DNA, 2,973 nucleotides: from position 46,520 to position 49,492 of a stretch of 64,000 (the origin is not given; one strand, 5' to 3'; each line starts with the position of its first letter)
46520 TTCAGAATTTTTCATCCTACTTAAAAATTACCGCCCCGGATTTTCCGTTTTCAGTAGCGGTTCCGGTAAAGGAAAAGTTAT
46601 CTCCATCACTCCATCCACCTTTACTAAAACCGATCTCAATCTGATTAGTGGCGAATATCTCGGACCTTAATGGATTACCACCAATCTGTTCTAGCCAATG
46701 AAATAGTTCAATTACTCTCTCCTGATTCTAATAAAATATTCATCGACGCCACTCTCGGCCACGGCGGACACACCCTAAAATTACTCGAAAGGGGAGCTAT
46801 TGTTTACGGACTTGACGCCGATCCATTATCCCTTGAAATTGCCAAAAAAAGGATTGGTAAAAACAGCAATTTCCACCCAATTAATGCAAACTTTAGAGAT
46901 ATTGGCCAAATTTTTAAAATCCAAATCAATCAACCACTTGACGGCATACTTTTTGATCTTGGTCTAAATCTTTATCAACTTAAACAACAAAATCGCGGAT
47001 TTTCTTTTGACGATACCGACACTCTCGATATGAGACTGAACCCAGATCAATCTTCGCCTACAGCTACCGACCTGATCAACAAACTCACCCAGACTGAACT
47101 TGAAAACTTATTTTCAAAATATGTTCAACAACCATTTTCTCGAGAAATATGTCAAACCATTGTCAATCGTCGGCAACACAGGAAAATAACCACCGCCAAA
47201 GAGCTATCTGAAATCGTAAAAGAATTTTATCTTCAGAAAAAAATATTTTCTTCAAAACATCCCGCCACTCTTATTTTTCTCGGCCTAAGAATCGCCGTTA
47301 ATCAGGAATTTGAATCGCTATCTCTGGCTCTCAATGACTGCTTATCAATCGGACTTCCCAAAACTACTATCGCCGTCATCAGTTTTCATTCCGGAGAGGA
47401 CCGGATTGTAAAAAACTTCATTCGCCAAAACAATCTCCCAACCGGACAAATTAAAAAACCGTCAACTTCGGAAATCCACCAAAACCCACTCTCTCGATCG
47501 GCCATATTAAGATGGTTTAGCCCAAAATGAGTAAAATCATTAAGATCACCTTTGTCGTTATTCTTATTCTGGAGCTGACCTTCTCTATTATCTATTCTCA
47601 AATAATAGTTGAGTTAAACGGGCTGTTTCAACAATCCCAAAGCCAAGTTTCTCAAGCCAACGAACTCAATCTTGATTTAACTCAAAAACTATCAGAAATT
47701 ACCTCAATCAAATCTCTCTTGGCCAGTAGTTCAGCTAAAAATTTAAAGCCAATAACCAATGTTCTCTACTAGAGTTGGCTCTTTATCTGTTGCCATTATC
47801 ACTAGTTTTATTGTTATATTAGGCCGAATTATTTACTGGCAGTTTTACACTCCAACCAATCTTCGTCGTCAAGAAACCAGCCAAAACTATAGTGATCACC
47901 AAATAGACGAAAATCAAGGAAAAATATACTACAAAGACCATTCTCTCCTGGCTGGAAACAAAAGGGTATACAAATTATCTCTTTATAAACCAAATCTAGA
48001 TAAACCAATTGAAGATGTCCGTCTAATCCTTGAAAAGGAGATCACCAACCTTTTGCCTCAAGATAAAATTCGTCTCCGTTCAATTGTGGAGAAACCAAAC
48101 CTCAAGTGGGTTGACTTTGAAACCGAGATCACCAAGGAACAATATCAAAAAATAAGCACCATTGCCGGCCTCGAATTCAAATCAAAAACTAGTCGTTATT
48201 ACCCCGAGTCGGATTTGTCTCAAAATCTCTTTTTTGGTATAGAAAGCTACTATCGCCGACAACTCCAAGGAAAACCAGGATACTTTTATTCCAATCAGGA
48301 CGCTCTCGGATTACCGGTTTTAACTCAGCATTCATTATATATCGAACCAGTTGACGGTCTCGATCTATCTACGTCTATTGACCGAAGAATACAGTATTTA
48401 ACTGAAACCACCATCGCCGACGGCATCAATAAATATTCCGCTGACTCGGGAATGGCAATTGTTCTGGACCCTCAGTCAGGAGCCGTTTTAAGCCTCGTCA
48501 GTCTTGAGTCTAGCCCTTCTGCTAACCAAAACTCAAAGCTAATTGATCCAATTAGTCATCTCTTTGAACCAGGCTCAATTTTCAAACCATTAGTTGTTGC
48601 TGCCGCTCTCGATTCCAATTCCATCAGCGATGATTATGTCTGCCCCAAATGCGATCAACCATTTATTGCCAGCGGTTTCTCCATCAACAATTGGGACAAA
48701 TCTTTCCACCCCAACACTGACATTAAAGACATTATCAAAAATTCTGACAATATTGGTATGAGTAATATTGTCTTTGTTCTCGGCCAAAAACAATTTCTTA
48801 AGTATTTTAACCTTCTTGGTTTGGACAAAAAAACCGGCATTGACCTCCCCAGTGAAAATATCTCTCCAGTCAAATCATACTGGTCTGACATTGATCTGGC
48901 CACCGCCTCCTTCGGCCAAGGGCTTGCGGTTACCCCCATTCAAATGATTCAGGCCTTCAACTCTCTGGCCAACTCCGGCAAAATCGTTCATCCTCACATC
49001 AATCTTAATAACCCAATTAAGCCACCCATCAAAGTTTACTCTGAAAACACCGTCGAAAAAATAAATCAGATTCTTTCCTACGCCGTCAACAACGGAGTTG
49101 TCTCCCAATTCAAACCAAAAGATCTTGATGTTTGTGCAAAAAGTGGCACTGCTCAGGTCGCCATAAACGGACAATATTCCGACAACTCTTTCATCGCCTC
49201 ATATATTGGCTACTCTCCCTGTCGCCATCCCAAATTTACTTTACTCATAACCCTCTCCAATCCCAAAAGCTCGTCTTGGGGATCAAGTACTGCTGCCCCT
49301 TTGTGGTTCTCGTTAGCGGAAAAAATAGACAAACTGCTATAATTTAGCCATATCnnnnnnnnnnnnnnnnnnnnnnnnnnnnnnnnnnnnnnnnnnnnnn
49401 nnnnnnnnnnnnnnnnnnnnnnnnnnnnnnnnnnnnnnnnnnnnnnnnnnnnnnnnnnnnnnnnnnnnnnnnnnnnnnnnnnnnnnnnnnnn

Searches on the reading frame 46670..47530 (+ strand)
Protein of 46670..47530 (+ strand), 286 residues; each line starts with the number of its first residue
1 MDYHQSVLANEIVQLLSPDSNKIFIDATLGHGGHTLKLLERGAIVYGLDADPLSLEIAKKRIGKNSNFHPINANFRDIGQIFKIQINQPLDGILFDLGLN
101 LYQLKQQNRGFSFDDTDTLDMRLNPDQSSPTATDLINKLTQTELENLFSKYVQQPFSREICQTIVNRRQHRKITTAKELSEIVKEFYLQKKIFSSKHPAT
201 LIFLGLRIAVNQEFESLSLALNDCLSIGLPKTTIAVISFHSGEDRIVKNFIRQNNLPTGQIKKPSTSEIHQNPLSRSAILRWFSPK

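Call 9: search_protein_families(library=pfam, proteins=[window:46670-47530:+], max_evalue=0.001)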
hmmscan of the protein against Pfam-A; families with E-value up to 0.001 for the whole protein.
window:46670-47530:+ (286 aa): 2 families
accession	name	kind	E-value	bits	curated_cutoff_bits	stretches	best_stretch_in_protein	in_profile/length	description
PF01795.25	Methyltransf_5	-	3.6e-76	257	27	1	3-283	3-306/309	MraW methylase family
PF13649.12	Methyltransf_25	-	0.00052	21.1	27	1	26-78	3-58/97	Methyltransferase domain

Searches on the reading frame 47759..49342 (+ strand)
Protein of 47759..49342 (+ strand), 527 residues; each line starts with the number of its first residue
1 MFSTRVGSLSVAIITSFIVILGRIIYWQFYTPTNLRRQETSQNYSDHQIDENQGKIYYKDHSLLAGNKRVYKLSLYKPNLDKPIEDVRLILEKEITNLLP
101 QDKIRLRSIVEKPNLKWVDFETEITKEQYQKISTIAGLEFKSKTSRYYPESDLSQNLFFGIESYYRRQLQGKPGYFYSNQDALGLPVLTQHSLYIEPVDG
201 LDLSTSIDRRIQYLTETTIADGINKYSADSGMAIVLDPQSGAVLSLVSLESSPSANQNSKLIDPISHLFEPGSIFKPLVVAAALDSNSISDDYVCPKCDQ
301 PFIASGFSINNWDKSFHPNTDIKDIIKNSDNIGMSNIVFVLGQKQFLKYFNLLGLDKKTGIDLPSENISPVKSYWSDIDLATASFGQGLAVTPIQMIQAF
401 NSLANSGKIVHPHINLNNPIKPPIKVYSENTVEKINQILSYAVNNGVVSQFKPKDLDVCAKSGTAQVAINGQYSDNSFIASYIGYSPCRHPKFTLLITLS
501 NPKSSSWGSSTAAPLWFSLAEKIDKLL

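Call 9: search_protein_families(library=pfam, proteins=[window:47759-49342:+], max_evalue=0.001)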
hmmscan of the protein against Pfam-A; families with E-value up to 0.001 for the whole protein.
window:47759-49342:+ (527 aa): 2 families
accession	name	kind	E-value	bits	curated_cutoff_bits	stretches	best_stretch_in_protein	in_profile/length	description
PF00905.27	Transpeptidase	-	3.4e-56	191.1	22.1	1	231-515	1-293/299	Penicillin binding protein transpeptidase domain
PF03717.20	PBP_dimer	-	4.3e-09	37.5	24.4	1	54-156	7-118/180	Penicillin-binding Protein dimerisation domain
